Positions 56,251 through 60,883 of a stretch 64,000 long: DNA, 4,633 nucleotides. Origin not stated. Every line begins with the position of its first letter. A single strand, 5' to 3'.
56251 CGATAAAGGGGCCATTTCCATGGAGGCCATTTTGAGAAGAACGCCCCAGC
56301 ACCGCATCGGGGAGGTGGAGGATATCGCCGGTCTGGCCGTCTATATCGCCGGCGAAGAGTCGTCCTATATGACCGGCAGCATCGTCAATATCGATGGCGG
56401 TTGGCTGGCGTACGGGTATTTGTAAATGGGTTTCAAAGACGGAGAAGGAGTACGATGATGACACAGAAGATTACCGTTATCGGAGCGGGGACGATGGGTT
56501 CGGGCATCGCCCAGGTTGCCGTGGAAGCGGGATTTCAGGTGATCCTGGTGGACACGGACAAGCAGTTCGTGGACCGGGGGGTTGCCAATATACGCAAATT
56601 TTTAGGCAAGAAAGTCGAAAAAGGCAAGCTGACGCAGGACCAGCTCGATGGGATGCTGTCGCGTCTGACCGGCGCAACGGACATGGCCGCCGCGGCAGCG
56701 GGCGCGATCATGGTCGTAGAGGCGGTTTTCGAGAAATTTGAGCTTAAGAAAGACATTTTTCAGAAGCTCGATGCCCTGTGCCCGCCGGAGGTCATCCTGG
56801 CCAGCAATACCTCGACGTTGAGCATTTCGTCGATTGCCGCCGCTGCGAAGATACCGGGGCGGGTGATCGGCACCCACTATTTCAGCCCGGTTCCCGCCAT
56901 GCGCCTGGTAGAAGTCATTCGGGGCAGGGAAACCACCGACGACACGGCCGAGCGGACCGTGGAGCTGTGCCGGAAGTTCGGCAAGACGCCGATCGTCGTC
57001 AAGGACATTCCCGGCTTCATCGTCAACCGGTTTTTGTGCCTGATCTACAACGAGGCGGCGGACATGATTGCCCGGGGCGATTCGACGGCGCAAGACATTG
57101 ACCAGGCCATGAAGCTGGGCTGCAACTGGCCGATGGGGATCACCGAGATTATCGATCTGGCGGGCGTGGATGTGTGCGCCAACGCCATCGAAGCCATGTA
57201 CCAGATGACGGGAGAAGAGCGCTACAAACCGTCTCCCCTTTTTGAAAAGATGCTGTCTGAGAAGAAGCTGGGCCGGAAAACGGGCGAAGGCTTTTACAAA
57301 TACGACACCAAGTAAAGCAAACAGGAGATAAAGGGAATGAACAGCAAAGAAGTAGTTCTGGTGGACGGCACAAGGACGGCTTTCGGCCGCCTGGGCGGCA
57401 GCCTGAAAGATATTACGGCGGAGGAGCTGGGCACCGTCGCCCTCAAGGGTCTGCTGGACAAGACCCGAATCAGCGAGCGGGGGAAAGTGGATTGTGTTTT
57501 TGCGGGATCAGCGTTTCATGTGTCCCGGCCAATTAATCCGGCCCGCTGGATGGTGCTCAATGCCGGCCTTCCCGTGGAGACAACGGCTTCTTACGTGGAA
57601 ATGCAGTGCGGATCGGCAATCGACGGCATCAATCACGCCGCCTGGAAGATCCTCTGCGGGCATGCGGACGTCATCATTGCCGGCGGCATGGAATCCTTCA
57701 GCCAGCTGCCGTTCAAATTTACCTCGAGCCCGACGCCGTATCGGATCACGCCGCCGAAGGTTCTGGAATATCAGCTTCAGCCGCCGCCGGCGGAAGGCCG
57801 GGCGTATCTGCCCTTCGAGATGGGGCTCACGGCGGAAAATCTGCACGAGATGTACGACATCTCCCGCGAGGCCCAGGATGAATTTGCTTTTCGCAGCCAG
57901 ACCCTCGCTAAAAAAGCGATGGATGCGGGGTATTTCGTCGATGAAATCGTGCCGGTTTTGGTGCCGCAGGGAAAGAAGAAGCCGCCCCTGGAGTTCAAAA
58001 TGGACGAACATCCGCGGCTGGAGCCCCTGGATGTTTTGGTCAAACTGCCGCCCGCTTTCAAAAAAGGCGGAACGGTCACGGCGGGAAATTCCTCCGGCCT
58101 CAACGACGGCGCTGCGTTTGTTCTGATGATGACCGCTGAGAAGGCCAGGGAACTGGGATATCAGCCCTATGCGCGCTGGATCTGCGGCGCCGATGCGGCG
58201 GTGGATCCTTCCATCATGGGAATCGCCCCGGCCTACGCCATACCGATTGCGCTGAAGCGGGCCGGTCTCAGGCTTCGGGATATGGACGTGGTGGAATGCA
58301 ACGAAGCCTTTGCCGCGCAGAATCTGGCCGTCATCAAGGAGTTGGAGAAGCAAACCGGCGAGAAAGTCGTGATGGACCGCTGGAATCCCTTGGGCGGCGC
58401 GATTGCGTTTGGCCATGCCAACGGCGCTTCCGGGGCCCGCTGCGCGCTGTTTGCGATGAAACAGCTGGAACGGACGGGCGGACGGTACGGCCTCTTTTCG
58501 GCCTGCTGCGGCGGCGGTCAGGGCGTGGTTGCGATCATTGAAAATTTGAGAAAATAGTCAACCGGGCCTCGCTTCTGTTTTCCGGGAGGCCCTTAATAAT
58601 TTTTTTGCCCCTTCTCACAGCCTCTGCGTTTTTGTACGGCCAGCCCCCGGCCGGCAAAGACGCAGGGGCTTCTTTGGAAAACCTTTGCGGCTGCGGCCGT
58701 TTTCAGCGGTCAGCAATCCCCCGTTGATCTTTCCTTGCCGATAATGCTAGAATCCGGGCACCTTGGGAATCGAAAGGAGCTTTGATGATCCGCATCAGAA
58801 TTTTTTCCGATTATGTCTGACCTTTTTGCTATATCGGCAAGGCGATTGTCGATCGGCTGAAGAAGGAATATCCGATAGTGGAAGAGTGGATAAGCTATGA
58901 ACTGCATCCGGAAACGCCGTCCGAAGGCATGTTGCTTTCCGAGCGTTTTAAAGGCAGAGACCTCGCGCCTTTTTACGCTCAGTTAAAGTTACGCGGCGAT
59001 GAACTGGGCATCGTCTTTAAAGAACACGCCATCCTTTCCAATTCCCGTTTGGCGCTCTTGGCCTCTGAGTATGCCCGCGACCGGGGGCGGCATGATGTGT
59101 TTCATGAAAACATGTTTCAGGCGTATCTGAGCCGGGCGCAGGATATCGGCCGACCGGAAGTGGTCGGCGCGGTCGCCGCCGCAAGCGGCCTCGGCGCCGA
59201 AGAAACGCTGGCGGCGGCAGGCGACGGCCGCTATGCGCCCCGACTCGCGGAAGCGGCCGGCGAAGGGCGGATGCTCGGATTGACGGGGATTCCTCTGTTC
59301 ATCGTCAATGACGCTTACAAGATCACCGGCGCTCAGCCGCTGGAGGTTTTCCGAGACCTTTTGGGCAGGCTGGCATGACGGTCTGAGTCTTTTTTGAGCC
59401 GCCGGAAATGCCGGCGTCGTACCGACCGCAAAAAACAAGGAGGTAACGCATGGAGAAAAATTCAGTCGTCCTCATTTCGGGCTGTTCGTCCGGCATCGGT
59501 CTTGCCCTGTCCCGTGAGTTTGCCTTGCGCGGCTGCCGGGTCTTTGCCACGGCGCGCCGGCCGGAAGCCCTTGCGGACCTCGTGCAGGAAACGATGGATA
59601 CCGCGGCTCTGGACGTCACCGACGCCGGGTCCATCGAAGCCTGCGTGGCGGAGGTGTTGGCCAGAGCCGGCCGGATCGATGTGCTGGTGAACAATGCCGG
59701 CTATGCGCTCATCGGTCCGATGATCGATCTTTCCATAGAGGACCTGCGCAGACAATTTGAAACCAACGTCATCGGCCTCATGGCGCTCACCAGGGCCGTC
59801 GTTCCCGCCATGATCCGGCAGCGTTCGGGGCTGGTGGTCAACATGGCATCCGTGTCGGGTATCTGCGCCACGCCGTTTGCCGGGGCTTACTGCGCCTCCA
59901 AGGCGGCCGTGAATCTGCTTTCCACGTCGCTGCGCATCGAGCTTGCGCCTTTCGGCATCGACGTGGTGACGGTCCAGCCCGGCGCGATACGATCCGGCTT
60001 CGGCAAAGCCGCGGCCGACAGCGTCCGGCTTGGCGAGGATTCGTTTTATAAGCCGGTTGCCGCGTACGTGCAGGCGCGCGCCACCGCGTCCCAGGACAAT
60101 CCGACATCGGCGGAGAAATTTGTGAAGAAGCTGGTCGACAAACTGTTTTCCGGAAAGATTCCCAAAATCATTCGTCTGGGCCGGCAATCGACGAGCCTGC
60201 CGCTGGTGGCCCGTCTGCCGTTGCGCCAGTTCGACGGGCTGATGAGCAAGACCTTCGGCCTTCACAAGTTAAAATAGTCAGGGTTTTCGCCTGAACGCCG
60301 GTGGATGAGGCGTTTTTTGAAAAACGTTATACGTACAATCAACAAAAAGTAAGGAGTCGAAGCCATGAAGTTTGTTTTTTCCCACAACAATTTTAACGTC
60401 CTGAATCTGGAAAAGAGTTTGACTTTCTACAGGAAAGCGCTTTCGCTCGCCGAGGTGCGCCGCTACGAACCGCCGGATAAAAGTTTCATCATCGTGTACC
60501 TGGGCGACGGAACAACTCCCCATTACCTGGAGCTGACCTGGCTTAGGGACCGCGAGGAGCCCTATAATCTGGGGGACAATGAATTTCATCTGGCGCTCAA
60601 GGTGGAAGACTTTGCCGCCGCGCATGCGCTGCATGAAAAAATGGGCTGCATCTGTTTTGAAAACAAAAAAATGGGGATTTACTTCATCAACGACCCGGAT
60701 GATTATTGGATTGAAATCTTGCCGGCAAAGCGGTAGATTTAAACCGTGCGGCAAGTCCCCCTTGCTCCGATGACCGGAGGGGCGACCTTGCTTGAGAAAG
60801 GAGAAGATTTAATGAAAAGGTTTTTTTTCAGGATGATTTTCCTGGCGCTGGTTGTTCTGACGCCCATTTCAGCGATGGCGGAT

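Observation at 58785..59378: DsbA/FrnE-family oxidoreductase with an in-frame TGA at the first Cys of the CxxC motif: predicted selenoprotein (U-P-F-C) missed by the ORF track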

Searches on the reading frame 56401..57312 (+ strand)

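Call 30: search_protein_families(library=pfam, proteins=[window:56401-57312:+], max_evalue=0.00001)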
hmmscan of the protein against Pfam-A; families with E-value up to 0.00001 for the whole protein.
window:56401-57312:+ (304 aa): 2 families
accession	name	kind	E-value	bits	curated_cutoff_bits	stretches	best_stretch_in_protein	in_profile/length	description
PF02737.24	3HCDH_N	-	1.2e-65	221.3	22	1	23-203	1-180/180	3-hydroxyacyl-CoA dehydrogenase, NAD binding domain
PF00725.27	3HCDH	-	2e-32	112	22.1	1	205-301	1-97/97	3-hydroxyacyl-CoA dehydrogenase, C-terminal domain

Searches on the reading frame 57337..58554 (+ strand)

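Call 30: search_protein_families(library=pfam, proteins=[window:57337-58554:+], max_evalue=0.00001)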
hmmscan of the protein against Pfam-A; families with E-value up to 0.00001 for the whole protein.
window:57337-58554:+ (406 aa): 2 families
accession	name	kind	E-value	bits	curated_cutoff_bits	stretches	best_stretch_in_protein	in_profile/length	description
PF00108.29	Thiolase_N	-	6.7e-68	229.3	26.4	1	6-267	1-259/260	Thiolase, N-terminal domain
PF02803.24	Thiolase_C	-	1.3e-36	125.4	27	1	276-402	2-122/123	Thiolase, C-terminal domain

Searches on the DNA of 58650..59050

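Call 61: search_rna_families(source=window, start=58650, end=59050, threshold=evalue, max_evalue=10)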
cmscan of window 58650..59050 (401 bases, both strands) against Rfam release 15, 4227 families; matches with E-value up to 10: 1.
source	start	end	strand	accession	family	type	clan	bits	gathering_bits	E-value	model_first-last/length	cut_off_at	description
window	58890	58944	+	RF01121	sR38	Gene; snRNA; snoRNA; CD-box;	-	10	50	7.5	1-59/59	no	Small nucleolar RNA sR38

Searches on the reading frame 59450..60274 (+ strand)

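Call 31: search_protein_families(library=pfam, proteins=[window:59450-60274:+], max_evalue=0.00001)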
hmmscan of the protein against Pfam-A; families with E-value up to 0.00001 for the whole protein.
window:59450-60274:+ (275 aa): 4 families
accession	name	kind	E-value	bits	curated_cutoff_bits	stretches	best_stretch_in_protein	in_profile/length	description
PF00106.31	adh_short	-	5.1e-49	166.8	26.6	1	6-187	2-189/195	short chain dehydrogenase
PF13561.12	adh_short_C2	-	8.9e-37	127.3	27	1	13-193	3-189/236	Enoyl-(Acyl carrier protein) reductase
PF08659.16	KR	-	3.1e-10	40.7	22.6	1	6-161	2-163/180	KR domain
PF08643.16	DUF1776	-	2.8e-07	30.7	25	1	79-255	97-286/294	Fungal family of unknown function (DUF1776)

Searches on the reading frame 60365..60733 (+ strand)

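Call 31: search_protein_families(library=pfam, proteins=[window:60365-60733:+], max_evalue=0.00001)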
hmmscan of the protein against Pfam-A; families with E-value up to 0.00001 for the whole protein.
window:60365-60733:+ (123 aa): 1 family
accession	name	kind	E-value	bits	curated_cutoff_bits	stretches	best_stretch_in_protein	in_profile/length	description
PF00903.31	Glyoxalase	-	8.9e-08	33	20.6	1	7-118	4-121/121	Glyoxalase/Bleomycin resistance protein/Dioxygenase superfamily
